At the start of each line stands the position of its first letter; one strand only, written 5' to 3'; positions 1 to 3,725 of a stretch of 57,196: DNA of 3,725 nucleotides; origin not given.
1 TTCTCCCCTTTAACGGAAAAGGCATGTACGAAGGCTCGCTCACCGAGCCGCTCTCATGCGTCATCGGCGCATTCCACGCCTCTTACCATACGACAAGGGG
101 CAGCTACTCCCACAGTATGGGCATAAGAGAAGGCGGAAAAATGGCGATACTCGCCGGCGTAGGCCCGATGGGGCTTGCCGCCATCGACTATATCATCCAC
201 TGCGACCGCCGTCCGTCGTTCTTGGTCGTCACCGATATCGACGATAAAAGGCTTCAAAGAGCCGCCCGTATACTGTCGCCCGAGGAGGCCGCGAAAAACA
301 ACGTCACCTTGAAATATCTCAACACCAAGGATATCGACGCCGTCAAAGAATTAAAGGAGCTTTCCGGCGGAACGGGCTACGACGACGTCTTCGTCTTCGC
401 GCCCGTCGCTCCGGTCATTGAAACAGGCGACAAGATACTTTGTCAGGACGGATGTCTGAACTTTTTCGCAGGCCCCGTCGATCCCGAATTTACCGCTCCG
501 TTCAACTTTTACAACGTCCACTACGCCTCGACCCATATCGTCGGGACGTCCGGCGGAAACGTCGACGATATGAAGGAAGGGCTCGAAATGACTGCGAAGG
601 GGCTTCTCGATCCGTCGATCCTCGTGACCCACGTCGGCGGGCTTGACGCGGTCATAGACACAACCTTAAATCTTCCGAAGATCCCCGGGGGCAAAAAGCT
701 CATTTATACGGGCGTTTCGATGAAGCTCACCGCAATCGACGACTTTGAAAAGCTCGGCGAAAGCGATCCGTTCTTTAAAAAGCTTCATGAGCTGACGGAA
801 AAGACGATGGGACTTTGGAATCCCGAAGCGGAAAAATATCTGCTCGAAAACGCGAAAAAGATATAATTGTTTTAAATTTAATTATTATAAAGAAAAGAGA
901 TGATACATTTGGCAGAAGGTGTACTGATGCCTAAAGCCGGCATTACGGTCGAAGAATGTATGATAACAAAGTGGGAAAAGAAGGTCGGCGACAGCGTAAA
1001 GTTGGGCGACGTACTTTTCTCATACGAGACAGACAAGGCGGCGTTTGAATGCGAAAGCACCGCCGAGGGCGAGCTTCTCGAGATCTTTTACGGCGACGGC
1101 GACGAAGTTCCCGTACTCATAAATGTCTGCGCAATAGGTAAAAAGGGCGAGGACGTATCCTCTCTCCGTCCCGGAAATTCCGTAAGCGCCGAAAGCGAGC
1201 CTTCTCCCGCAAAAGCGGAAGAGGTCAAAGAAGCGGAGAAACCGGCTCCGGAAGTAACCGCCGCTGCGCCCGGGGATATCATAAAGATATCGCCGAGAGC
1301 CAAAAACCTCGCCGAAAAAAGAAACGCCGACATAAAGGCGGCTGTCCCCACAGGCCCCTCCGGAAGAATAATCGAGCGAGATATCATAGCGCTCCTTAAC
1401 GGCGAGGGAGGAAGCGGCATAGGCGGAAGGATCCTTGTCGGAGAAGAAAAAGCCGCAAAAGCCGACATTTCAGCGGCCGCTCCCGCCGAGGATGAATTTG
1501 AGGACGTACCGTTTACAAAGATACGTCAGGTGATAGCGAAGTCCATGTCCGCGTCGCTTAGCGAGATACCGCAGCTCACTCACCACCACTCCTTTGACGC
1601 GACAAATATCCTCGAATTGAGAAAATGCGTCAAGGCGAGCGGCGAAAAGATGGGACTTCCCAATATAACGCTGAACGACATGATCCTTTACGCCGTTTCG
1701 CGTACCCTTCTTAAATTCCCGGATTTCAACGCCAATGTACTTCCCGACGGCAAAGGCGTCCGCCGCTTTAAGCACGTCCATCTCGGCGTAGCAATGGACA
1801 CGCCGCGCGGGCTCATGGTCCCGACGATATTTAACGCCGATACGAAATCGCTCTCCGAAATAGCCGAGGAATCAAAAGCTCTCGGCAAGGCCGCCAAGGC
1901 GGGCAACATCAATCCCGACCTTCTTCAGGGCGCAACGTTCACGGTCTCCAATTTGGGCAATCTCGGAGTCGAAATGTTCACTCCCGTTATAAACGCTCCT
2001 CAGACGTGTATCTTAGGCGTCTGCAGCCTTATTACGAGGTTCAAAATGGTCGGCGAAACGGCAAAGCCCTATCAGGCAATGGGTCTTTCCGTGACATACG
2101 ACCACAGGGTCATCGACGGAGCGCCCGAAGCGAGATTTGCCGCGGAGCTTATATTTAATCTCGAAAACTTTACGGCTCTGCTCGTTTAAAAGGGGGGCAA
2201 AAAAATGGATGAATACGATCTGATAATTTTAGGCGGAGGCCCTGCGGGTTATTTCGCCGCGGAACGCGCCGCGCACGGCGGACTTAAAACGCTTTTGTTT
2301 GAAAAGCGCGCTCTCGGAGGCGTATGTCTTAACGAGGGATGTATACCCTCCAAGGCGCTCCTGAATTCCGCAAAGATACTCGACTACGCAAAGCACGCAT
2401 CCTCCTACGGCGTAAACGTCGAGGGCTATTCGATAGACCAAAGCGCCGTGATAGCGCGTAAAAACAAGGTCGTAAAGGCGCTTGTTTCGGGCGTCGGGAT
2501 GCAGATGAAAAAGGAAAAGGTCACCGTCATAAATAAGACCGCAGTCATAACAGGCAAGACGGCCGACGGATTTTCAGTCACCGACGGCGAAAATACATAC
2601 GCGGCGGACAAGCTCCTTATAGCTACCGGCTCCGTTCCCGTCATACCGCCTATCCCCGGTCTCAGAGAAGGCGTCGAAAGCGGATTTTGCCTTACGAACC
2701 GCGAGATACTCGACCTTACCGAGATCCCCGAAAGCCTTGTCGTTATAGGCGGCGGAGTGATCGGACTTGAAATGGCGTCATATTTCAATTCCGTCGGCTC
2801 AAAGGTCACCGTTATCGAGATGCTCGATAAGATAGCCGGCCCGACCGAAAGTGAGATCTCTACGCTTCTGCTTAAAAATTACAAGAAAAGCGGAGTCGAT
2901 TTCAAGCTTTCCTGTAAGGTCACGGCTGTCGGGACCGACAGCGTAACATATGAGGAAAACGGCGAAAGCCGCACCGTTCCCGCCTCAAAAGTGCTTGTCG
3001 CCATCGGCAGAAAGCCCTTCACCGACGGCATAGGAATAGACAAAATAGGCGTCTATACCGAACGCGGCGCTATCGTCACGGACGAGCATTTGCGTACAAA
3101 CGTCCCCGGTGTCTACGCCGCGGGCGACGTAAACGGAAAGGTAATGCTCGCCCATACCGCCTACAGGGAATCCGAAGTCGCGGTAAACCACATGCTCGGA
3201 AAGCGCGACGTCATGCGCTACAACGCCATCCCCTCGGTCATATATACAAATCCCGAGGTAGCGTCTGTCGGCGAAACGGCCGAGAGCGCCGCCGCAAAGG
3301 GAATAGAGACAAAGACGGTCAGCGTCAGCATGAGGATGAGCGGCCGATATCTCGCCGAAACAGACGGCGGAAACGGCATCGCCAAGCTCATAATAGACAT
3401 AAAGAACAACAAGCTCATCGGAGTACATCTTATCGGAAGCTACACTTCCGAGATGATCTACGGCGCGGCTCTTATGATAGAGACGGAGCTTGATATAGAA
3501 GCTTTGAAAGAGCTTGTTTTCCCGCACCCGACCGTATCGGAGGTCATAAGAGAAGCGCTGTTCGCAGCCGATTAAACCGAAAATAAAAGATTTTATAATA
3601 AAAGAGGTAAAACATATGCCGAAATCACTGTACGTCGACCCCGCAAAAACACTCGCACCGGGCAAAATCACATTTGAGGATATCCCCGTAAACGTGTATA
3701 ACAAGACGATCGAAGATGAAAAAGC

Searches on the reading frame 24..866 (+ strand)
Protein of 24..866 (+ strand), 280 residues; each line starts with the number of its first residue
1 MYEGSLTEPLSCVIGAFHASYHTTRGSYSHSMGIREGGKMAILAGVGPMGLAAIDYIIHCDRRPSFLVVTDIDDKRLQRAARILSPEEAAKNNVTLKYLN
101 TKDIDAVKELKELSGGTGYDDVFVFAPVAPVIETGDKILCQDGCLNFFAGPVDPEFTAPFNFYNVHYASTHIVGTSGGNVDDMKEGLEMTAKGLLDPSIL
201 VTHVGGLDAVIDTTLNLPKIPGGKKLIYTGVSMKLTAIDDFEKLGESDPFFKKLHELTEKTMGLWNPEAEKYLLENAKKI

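Call 100: search_protein_families(library=pfam, proteins=[window:24-866:+], max_evalue=0.00001)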
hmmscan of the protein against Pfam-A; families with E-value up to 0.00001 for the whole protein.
window:24-866:+ (280 aa): 1 family
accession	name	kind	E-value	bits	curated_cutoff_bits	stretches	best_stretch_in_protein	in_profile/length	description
PF00107.32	ADH_zinc_N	-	2.1e-09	37.9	31.8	1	67-190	17-127/129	Zinc-binding dehydrogenase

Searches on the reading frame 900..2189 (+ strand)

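Call 100: search_protein_families(library=pfam, proteins=[window:900-2189:+], max_evalue=0.00001)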
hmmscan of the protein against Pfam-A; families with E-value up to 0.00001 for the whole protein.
window:900-2189:+ (429 aa): 3 families
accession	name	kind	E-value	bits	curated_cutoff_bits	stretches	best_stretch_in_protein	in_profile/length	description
PF00198.28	2-oxoacid_dh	-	1.9e-71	240.6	23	1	198-428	2-231/232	2-oxoacid dehydrogenases acyltransferase (catalytic domain)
PF00364.28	Biotin_lipoyl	-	5.3e-12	45.8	22.1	1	8-72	3-66/73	Biotin-requiring enzyme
PF02817.22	E3_binding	-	1.1e-07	32.3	23.7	1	128-162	1-35/36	e3 binding domain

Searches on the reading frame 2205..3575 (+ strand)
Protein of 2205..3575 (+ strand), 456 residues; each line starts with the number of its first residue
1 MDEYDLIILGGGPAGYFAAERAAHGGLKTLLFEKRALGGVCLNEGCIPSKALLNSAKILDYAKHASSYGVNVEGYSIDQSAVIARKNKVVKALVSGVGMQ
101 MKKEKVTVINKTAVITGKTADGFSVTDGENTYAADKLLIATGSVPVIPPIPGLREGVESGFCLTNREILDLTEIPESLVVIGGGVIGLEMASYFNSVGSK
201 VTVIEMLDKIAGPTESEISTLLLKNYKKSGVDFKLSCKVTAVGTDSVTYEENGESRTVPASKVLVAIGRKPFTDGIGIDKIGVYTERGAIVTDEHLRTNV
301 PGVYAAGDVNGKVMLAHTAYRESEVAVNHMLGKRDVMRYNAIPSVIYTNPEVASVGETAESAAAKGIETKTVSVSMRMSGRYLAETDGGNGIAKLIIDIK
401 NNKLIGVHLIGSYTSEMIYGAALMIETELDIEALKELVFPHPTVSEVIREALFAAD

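Call 100: search_protein_families(library=pfam, proteins=[window:2205-3575:+], max_evalue=0.00001)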
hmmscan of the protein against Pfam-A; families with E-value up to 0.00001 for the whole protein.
window:2205-3575:+ (456 aa): 10 families
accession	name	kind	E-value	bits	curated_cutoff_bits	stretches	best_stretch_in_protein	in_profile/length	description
PF07992.20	Pyr_redox_2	-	8.5e-75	252.3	26.1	1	4-322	1-290/291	Pyridine nucleotide-disulphide oxidoreductase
PF02852.28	Pyr_redox_dim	-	3.8e-28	98.3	25.3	1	342-451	1-109/110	Pyridine nucleotide-disulphide oxidoreductase, dimerisation domain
PF00070.33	Pyr_redox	-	8e-20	71.6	22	1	178-246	2-70/82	Pyridine nucleotide-disulphide oxidoreductase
PF13738.12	Pyr_redox_3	-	3.9e-14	53.1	30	1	106-307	96-305/305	Pyridine nucleotide-disulphide oxidoreductase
PF03486.20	HI0933_like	-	1.2e-12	48.2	50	0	5-35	2-32/244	HI0933-like protein Rossmann domain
PF13450.12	NAD_binding_8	-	8e-09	36.1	21.9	0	8-41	1-35/68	NAD(P)-binding Rossmann-like domain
PF12831.13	FAD_oxidored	-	2e-07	31.1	27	1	5-46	1-43/416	FAD dependent oxidoreductase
PF01134.28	GIDA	-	3.8e-07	29.9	22.1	0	5-143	1-150/391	Glucose inhibited division protein A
PF01266.30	DAO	-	1.1e-06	28.8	27.9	0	178-211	2-35/353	FAD dependent oxidoreductase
PF00890.30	FAD_binding_2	-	3.6e-06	26.9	20.4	0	5-36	1-32/414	FAD binding domain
